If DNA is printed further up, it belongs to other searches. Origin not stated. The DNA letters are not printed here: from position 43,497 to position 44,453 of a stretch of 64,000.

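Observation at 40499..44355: Repressor-linked, terminator-bounded accessory cassette in the lambda rexAB position: candidate undescribed prophage exclusion / abortive-infection system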

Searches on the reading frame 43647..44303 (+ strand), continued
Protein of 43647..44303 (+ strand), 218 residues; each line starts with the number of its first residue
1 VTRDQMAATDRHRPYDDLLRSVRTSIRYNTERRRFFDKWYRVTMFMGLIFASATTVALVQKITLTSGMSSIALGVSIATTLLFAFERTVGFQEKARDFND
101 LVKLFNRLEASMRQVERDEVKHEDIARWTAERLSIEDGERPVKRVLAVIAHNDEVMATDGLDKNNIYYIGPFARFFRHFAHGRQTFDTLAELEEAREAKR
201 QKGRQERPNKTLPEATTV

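Call 58: get_annotated_region(hit=H16, flank=4000)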
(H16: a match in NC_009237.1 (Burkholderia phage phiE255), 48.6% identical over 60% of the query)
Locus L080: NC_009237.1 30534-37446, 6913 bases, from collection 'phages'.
description: Burkholderia phage phiE255 chromosome, complete genome.
organism: Burkholderia phage phiE255 (NCBI taxid 2883942)
taxonomy: Viruses; Duplodnaviria; Heunggongvirae; Uroviricota; Caudoviricetes; Bcepmuvirus; Bcepmuvirus E255
host: Burkholderia thailandensis; source: -; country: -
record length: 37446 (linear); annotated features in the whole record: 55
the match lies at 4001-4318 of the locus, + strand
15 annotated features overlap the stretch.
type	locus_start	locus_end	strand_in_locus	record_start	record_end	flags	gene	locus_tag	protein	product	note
CDS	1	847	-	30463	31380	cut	-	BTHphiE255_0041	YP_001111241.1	DUF3102 domain-containing protein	-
CDS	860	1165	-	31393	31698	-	-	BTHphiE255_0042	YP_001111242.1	transcriptional regulator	-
CDS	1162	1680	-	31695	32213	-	-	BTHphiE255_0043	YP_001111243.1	gp43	-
CDS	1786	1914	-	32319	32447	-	-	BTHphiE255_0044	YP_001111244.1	gp44, hypothetical protein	-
CDS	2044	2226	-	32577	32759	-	-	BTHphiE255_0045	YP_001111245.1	HTH DNA binding protein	-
CDS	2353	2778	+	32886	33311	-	-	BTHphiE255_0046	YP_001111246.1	transcriptional regulator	-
CDS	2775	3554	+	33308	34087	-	-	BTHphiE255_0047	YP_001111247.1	membrane protein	-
CDS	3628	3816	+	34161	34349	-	-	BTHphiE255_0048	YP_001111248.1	gp48, hypothetical protein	-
CDS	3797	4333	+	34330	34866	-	-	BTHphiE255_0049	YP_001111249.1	gp49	-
CDS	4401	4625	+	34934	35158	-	-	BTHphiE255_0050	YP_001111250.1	gp50, conserved domain protein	-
CDS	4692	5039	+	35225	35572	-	-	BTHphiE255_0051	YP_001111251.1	holin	-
CDS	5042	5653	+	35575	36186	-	-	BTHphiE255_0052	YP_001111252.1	endolysin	identified by match to protein family HMM PF01464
CDS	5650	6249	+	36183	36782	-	-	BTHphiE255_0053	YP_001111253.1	Rz-like spanin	-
CDS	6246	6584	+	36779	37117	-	-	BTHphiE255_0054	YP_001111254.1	lipoprotein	-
CDS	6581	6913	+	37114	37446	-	-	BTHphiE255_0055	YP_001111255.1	gp55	-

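Call 71: predict_structure(alignment_id=A1)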
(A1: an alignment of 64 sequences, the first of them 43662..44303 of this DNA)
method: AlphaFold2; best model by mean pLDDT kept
length: 213 residues; sequences in the alignment: 64
mean_pLDDT: 89.4   pTM: 0.79
mean pLDDT of the five models: 89.4, 88.4, 88.2, 88.0, 87.8
residues with pLDDT >= 90: 136; 70-90: 61; 50-70: 15; < 50: 1
segments of 3 or more residues with pLDDT < 50: none
pLDDT, mean of each block of 10 residues (from residue 1): 78 97 98 97 91 77 84 93 96 98 98 97 98 94 95 87 91 79 73 85 73 74
secondary structure, 60 per line:
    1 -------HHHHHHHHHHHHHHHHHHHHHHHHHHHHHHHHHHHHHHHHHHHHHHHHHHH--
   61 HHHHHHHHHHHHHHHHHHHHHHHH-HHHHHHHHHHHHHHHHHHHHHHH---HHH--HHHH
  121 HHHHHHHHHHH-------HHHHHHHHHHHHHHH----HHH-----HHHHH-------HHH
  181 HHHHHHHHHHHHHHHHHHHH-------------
elements in order: H8-58 H61-84 H86-108 H117-131 H139-153 H166-170 H178-200

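Call 76: fold_search(model_id=the predicted structure, library=pdb)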
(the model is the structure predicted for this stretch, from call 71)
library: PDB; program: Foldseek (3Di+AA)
matches with E <= 10: 53; with E <= 0.001: 0
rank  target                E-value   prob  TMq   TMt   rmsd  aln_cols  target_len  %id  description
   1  5nug_A                2.0e+00  0.13  0.26  0.03  20.0       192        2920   11  Motor domains from human cytoplasmic dynein-1 in the phi-particle conformation (released 2017-06-28)
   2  9ync_A                3.1e+00  0.10  0.26  0.03  20.2       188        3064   12  Motor domains of phi-like human dynein-1 bound to dynactin-p150glued and LIS1 (released 2026-01-28)
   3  6ox7_D                3.8e+00  0.16  0.28  0.40  11.4       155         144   12  The complex of 1918 NS1-ED and the iSH2 domain of the human p85beta subunit of PI3K (released 2020-04-22)
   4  8qbr                  4.0e+00  0.20  0.39  0.39  39.6       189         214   12  Cryo-EM structure of Vipp1 helical filament with lattice 1 (Vipp1_L1) (released 2024-09-18)
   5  7tvb                  4.2e+00  0.09  0.28  0.13  17.5       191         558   10  Stat5A Core in Complex with AK305 (released 2023-02-15)
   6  9qxu_B                4.2e+00  0.08  0.23  0.10  20.3       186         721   12  JetABC DNA loaded state monomer (open) (released 2025-10-01)
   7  8to0_Ai               4.2e+00  0.05  0.19  0.14  27.4       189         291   16  48-nm repeating structure of doublets from mouse sperm flagella (released 2023-11-01)
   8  6ox7_C                4.4e+00  0.16  0.30  0.43   7.4       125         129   12  The complex of 1918 NS1-ED and the iSH2 domain of the human p85beta subunit of PI3K (released 2020-04-22)
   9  2v1y_B                4.4e+00  0.08  0.22  0.27  26.7       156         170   14  Structure of a phosphoinositide 3-kinase alpha adaptor-binding domain (ABD) in a complex with the iSH2 domain from p85 (released 2007-07-24)
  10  1szi                  4.4e+00  0.07  0.17  0.18  21.6       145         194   11  Crystal Structure of the C-terminus of TIP47 (released 2004-07-27)
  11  9ync_B                4.4e+00  0.07  0.22  0.03  21.0       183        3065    9  Motor domains of phi-like human dynein-1 bound to dynactin-p150glued and LIS1 (released 2026-01-28)
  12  7ung_D0               4.7e+00  0.06  0.21  0.18  27.1       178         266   16  48-nm repeat of the human respiratory doublet microtubule (released 2022-10-05)
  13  8i7o_F3               5.8e+00  0.08  0.26  0.24  16.8       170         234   10  In situ structure of axonemal doublet microtubules in mouse sperm with 16-nm repeat (released 2023-10-11)
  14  1i4l_B                5.8e+00  0.04  0.17  0.20  22.9       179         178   14  CRYSTAL STRUCTURE ANALYSIS OF RAC1-GDP IN COMPLEX WITH ARFAPTIN (P41) (released 2001-05-16)
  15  6g6w_B                6.1e+00  0.10  0.23  0.30  11.9       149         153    9  HUMAN PI3KDELTA IN COMPLEX WITH LIGAND LASW1976 (released 2018-11-07)
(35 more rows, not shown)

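Call 86: fold_search(model_id=the predicted structure, library=viral)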
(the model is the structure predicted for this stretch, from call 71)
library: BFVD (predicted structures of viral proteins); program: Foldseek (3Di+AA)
matches with E <= 10: 185; with E <= 0.001: 2
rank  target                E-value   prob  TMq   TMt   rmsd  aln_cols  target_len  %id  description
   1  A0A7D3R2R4            4.1e-04  1.00  0.53  0.45   9.3       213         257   14  SMODS and SLOG-associating 2TM effector domain-containing protein [Fadolivirus FV1/VV64]
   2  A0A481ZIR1            6.8e-04  1.00  0.57  0.63   6.8       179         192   15  SLATT domain-containing protein [Pithovirus LCPAC406]
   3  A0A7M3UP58            1.0e-03  1.00  0.49  0.40  12.1       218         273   12  SMODS and SLOG-associating 2TM effector domain-containing protein [Pyramimonas orientalis virus]
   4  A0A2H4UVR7            2.3e-03  1.00  0.59  0.62   7.5       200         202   10  Uncharacterized protein [Bodo saltans virus]
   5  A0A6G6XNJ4            2.9e-03  1.00  0.48  0.43  12.7       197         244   12  (no name in the UniProt tables at hand)
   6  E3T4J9                3.4e-03  1.00  0.53  0.25  11.2       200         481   12  Uncharacterized protein [Cafeteria roenbergensis virus (strain BV-PW1)]
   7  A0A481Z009            6.4e-03  1.00  0.55  0.48  12.1       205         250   11  Uncharacterized protein [Mimivirus LCMiAC01]
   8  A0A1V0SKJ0            7.5e-03  1.00  0.54  0.42  13.3       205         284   10  SMODS and SLOG-associating 2TM effector domain-containing protein [Klosneuvirus KNV1]
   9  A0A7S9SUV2            7.5e-03  1.00  0.46  0.27   6.3       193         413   12  Uncharacterized protein [Virus NIOZ-UU159]
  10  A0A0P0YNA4            8.3e-03  1.00  0.43  0.42  12.5       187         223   14  (no name in the UniProt tables at hand)
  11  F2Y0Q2                1.1e-02  1.00  0.51  0.52  11.6       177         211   10  (no name in the UniProt tables at hand)
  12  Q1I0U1                1.6e-02  1.00  0.49  0.53   9.9       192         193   10  Uncharacterized protein VP11 [Micromonas pusilla reovirus (isolate Netherlands/2005)]
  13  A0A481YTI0            1.6e-02  1.00  0.48  0.37  19.5       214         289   13  SMODS and SLOG-associating 2TM effector domain-containing protein [Marseillevirus LCMAC102]
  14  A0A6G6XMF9            1.9e-02  1.00  0.49  0.50   6.0       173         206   13  (no name in the UniProt tables at hand)
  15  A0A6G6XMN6            2.1e-02  1.00  0.47  0.46   7.0       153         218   12  (no name in the UniProt tables at hand)
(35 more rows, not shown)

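Call 89: search_protein_families(library=phrogs, proteins=[L016:4497-4913:+, L016:4929-5414:+, L016:6565-7119:+, L016:7345-7944:+, L029:5263-5766:+, L029:6664-7074:+, L029:7047-7709:+, L003:460-1125:+, L003:2288-3730:+, L001:4977-5759:+], max_evalue=0.001)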
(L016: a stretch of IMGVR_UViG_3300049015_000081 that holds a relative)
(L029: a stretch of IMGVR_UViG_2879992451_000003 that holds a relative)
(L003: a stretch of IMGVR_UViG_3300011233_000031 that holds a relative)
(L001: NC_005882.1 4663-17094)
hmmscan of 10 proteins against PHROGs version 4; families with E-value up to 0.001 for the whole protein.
L016:4497-4913:+ (138 aa): 7 families
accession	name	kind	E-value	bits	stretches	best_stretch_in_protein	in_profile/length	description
phrog_8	-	transcription regulation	6.7e-11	43.2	1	4-92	162-255/346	transcriptional regulator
phrog_4836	-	transcription regulation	6.6e-09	36.6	1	3-88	75-155/194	CII-like regulator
phrog_17822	-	unknown function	4.3e-08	33.7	1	7-67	11-71/267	-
phrog_3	-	transcription regulation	7.2e-06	27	1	4-103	89-185/430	transcriptional repressor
phrog_4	-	transcription regulation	1.5e-05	25.2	1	4-80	137-205/400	transcriptional repressor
phrog_2328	-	transcription regulation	5e-05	24.1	1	4-78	16-93/128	transcriptional repressor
phrog_2104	-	unknown function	0.00038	21.6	1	6-48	42-84/103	-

L016:4929-5414:+ (161 aa): 1 family
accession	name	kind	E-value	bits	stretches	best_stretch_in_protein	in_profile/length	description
phrog_17537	-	unknown function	3.4e-10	40.9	1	32-113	25-105/234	-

L016:6565-7119:+ (184 aa): 5 families
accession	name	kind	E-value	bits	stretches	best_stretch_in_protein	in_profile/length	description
phrog_873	-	head and packaging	7.7e-55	187.8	1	19-172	350-491/1277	endolysin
phrog_2276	-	tail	9.5e-20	71.8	1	23-148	489-600/673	tail length tape measure protein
phrog_7182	-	other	1.8e-18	67.2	1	25-146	659-781/1228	tail injection transglycosylase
phrog_992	-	head and packaging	5.9e-14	52.6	1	23-149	165-277/764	head protein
phrog_7694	-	unknown function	2e-10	41.1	1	23-148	503-619/675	-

L016:7345-7944:+ (199 aa): 1 family
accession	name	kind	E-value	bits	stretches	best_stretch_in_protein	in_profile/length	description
phrog_436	-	unknown function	4.8e-38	130.3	1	100-198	5-104/125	-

L029:5263-5766:+ (167 aa): 0 families

L029:6664-7074:+ (136 aa): 1 family
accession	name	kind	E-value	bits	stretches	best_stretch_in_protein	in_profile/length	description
phrog_1528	-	lysis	2.7e-43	147.5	1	3-136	7-116/116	holin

L029:7047-7709:+ (220 aa): 6 families
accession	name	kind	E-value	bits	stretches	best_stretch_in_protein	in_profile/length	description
phrog_669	-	lysis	3.7e-62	211.2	1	32-217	910-1074/1946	endolysin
phrog_342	-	head and packaging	2.3e-12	46.8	1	44-182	16-148/1235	internal virion protein with endolysin domain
phrog_2013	-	tail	4.5e-10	39.9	1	57-159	480-570/657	lytic tail protein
phrog_28504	-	tail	1.6e-07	31.5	1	59-157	247-332/597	lytic tail fiber protein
phrog_13449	-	other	2.4e-05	24.9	1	59-97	21-59/269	transglycosylase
phrog_14342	-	tail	4.3e-05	24.3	1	62-178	158-255/272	lytic tail fiber protein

L003:460-1125:+ (221 aa): 5 families
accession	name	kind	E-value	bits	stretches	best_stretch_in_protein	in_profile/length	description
phrog_8809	-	unknown function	4.4e-36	124.4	1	18-188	1095-1279/2317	-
phrog_5854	-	unknown function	8.2e-19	68.4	1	173-220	18-66/76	-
phrog_452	-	DNA, RNA and nucleotide metabolism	1.1e-17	65.4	1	23-125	70-187/201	endonuclease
phrog_20876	-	DNA, RNA and nucleotide metabolism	6e-11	42.9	1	28-119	172-275/395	nuclease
phrog_18798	-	unknown function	3.5e-06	28.3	1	25-125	8-114/124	-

L003:2288-3730:+ (480 aa): 0 families

L001:4977-5759:+ (260 aa): 2 families
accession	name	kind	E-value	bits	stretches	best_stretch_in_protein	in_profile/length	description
phrog_6521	-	moron, auxiliary metabolic gene and host takeover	1.7e-76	258.4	1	31-260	2-243/243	membrane protein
phrog_5825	-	unknown function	1.7e-08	35.3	1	36-139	7-108/208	-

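Call 90: list_cluster_members(proteins=[P0003, P0004, P0005, P0006, P0008, P0012, P0017, P0023, P0027, P0033])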
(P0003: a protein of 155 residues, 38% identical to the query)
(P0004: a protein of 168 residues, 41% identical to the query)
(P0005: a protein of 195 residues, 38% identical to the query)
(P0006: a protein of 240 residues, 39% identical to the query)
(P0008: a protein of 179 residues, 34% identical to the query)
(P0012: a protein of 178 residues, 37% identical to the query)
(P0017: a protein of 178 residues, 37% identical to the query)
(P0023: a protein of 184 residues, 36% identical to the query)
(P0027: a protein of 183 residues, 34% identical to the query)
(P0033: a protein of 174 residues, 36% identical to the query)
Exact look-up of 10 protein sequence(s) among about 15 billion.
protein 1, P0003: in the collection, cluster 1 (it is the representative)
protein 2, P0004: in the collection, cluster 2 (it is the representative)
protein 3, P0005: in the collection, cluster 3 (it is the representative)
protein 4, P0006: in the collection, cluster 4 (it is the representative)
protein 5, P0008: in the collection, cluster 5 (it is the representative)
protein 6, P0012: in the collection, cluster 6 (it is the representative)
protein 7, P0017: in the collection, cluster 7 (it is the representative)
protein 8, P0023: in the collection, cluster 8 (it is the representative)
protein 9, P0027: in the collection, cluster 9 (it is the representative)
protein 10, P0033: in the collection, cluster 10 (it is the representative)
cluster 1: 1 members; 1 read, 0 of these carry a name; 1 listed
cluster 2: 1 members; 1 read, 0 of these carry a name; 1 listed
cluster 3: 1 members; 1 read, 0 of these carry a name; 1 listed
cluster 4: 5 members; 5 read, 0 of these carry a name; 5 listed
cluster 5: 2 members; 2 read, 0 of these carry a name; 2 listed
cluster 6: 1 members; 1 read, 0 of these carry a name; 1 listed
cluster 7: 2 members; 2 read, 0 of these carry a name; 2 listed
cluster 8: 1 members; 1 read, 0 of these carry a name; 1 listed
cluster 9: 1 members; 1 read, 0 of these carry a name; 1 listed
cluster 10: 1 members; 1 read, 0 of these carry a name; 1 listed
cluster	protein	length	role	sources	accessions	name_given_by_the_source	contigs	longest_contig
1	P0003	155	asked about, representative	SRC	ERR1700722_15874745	-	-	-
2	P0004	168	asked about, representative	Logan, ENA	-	-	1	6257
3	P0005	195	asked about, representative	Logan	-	-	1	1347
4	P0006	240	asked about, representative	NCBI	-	-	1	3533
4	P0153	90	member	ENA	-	-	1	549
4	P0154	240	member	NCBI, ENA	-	-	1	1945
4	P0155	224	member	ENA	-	-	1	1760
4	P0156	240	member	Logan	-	-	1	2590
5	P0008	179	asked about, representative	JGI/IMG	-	-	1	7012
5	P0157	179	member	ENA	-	-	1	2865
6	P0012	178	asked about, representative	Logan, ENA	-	-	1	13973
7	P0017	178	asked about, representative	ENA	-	-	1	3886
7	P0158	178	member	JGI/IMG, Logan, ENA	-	-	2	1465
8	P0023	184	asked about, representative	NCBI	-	-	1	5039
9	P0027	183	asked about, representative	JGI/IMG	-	-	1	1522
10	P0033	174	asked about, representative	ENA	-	-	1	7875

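Call 91: search_protein_families(library=padloc, alignment_id=A1, max_evalue=0.001)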
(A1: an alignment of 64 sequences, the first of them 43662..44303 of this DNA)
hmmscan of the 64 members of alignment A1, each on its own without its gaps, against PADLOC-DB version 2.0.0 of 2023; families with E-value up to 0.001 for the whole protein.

A. member 1, window:43662-44303:+ (213 aa): 0 families

B. families by the number of members that match (of 64 scanned): 3 families
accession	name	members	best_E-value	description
PDLC00712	Effector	10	6.1e-07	2TM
PDLC00684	Effector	1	4.4e-05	2TM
PDLC03811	RTasSLATT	1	0.00016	DRT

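Call 105: find_encoding_contigs(protein=P0012, flank=6000, max_places=3)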
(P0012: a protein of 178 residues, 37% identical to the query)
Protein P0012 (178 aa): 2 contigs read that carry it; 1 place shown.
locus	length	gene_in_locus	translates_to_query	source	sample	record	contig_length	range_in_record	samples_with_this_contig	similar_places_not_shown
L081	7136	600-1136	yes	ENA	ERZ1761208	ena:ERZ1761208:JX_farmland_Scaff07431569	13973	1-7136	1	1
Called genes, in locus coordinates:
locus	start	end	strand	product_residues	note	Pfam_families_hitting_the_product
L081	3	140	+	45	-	?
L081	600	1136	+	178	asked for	-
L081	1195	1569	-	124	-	PF13650:Asp_protease_2 (weak), PF13975:gag-asp_proteas (weak)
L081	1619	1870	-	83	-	-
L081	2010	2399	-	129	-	PF02661:Fic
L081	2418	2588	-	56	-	-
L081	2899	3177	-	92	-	-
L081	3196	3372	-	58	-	-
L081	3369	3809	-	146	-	PF18932:DUF5681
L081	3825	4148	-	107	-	-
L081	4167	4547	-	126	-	-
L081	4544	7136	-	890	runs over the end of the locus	PF06791:TMP_2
